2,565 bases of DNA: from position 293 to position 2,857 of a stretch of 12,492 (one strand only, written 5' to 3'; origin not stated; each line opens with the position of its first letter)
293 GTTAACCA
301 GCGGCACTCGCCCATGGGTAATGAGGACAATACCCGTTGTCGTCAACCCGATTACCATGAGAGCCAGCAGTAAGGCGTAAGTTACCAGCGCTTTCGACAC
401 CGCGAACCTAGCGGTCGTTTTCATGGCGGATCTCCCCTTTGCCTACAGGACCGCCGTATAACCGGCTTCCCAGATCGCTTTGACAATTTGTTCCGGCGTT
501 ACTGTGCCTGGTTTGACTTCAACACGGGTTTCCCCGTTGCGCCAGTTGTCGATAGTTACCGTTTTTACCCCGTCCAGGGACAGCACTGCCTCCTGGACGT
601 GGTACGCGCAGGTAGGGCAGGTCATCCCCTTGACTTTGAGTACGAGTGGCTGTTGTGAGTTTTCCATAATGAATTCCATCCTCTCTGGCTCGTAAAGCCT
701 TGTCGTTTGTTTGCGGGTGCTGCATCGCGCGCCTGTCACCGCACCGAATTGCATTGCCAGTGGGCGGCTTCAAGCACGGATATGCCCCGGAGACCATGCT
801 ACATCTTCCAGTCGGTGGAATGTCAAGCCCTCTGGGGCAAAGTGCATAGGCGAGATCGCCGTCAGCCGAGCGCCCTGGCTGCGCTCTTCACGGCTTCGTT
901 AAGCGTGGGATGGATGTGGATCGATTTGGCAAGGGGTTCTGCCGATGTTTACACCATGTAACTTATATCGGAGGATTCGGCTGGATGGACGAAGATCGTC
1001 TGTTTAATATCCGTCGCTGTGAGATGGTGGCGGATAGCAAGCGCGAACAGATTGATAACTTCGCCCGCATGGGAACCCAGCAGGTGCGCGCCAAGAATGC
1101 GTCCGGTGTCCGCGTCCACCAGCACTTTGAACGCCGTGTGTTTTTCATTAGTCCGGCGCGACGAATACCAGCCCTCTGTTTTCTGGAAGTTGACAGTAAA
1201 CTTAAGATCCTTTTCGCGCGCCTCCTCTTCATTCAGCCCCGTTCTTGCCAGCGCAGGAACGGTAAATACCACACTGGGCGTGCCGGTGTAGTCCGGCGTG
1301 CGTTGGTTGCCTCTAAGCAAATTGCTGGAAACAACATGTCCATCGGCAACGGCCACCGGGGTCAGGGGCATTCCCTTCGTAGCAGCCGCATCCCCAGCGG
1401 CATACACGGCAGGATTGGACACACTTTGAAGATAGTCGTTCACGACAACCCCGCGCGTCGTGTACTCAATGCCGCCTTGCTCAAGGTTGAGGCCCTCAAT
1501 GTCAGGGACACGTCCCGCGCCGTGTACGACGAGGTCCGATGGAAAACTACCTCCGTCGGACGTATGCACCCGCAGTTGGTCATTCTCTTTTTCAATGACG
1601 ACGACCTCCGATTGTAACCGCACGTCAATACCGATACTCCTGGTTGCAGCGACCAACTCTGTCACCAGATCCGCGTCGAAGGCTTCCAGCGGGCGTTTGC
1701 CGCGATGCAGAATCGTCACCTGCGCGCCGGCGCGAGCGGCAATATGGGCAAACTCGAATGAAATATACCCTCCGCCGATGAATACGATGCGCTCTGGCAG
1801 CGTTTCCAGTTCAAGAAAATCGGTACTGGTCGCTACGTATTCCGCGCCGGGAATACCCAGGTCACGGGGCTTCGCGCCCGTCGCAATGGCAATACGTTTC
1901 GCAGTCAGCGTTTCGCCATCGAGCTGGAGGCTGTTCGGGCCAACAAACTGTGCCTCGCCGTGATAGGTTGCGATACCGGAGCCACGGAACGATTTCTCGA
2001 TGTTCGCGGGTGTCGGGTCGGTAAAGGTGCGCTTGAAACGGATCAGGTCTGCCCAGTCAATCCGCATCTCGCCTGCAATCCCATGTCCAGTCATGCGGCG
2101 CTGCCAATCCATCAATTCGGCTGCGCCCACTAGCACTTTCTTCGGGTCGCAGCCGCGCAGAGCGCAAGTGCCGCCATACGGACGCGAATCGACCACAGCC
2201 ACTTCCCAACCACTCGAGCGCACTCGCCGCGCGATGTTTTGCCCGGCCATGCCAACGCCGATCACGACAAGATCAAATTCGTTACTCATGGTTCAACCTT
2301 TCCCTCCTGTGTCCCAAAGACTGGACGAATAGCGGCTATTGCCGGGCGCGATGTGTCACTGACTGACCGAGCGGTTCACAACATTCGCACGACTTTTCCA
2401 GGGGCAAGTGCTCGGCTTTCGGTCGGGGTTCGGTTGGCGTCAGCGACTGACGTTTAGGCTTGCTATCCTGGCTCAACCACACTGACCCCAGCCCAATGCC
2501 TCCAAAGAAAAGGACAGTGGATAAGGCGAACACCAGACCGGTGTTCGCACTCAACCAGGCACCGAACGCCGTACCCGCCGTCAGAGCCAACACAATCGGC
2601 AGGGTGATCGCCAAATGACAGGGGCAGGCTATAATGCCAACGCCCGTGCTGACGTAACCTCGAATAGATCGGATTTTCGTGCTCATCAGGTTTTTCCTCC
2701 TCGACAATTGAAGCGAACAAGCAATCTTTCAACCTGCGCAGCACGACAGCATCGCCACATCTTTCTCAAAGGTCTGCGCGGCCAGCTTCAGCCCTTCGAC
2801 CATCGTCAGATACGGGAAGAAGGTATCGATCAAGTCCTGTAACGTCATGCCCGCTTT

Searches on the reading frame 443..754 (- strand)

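Call 3: search_protein_families(library=pfam, proteins=[window:443-754:-], max_evalue=0.01)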
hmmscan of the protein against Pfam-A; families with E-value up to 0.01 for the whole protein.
window:443-754:- (103 aa): 1 family
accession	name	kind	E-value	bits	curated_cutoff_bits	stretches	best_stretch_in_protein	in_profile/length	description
PF00403.32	HMA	-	7.7e-12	45.9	24.8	1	38-100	1-62/62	Heavy-metal-associated domain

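Call 50: search_protein_families(library=ncbifam, proteins=[window:443-754:-], max_evalue=0.1)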
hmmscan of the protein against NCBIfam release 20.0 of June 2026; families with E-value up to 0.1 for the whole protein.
window:443-754:- (103 aa): 16 families
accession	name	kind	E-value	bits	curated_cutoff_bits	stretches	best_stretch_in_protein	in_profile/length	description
NF041115.1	UxxU_metal_bind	equivalog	2.5e-14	53.2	95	1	36-101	5-69/74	metal-binding (seleno)protein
NF047957.1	CopZ_AFE_1862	equivalog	3.3e-14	53.1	85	1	38-101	2-61/62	CopZ family metallochaperone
NF033795.1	chaper_CopZ_Bs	exception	1.4e-12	47.6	91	1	38-100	3-64/66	copper chaperone CopZ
NF033794.2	chaper_CopZ_Eh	exception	2.8e-12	46.6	95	1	39-101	4-65/68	copper chaperone CopZ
NF033556.1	MerTP_fusion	equivalog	8e-12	45.1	180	1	28-101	113-185/186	mercuric transport protein MerTP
TIGR00003.1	TIGR00003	subfamily_domain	6.3e-10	39.1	62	1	39-101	4-65/66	copper ion binding protein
NF010311.1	PRK13748.1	subfamily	1e-09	37.8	600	1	39-102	3-64/560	mercury(II) reductase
NF045683.1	MerT_CopZ_Se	exception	4.3e-08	32.9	375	1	30-102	157-228/235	MerT/CopZ fusion-like heavy metal transport selenoprotein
NF033781.1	chaper_CopP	exception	3.1e-07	30.5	112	1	38-100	3-63/65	copper-binding metallochaperone CopP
NF007952.0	PRK10671.1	equivalog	9.9e-07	27.3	1316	1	31-101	99-165/838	copper-exporting P-type ATPase CopA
NF008262.1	PRK11033.1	equivalog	2.6e-06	26.2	1005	1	11-100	20-103/731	zinc/cadmium/mercury/lead-transporting ATPase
TIGR02052.1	MerP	equivalog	3.4e-06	27.5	92.55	1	35-101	23-88/92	mercury resistance system periplasmic binding protein MerP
NF033775.1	P_type_ZntA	exception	4.4e-05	22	1240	1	31-100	44-110/732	Zn(II)/Cd(II)/Pb(II) translocating P-type ATPase ZntA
NF040833.1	sulfhyd_HydB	equivalog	0.031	13.1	750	1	27-75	222-272/367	NADPH-dependent hydrogenase/sulfhydrogenase 1 subunit beta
NF047536.1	Cu_chaper_CsoZ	equivalog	0.044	14.2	77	1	38-100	4-64/66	putative copper chaperone CsoZ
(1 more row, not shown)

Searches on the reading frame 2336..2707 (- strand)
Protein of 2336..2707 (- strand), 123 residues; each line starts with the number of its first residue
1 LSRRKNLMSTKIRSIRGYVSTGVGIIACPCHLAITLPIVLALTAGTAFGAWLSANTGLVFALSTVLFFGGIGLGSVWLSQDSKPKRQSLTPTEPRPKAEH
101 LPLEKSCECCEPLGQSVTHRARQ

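Call 3: search_protein_families(library=pfam, proteins=[window:2336-2707:-], max_evalue=0.01)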
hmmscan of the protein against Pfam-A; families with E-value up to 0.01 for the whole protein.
window:2336-2707:- (123 aa): 1 family
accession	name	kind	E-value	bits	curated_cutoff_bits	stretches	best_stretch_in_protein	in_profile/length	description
PF05052.17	MerE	-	6.7e-07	29.6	22.8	1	8-59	8-55/75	MerE protein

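Call 50: search_protein_families(library=ncbifam, proteins=[window:2336-2707:-], max_evalue=0.1)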
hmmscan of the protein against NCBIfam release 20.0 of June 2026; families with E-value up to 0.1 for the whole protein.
window:2336-2707:- (123 aa): 3 families
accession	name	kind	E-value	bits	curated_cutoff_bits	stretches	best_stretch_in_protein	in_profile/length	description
NF010310.2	PRK13747.1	equivalog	4e-09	36.3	80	1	7-67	6-62/76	broad-spectrum mercury transporter MerE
TIGR01511.1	ATPase-IB1_Cu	subfamily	0.049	12.5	397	1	20-48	215-243/542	copper-translocating P-type ATPase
NF042915.1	MAB_1171c_fam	subfamily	0.058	12.4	100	1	17-75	171-229/362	MAB_1171c family putative transporter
